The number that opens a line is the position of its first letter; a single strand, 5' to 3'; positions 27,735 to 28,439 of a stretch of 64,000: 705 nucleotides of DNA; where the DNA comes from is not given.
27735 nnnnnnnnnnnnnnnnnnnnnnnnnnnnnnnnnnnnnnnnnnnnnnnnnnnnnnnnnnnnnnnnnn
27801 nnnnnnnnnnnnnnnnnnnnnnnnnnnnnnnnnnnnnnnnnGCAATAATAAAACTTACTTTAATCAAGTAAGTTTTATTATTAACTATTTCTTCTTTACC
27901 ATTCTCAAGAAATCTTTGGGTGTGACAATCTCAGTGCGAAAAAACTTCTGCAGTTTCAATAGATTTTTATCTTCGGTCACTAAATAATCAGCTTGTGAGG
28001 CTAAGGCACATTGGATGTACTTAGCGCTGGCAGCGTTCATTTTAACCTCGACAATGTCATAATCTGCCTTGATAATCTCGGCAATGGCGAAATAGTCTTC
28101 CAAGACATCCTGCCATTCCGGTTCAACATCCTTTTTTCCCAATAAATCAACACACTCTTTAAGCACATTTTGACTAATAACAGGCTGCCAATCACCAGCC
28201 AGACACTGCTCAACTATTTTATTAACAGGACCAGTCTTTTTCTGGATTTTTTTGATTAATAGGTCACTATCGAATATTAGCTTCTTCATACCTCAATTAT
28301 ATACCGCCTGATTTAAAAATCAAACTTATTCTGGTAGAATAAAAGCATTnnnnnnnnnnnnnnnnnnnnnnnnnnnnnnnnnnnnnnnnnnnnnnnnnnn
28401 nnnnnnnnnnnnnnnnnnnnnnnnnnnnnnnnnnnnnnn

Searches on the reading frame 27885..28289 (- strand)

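Call 9: search_protein_families(library=pfam, proteins=[window:27885-28289:-], max_evalue=0.001)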
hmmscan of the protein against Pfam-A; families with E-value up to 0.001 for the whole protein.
window:27885-28289:- (134 aa): 1 family
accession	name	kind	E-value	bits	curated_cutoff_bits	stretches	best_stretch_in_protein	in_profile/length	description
PF13470.12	PIN_3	-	2.5e-09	38.4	27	1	4-108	2-114/115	PIN domain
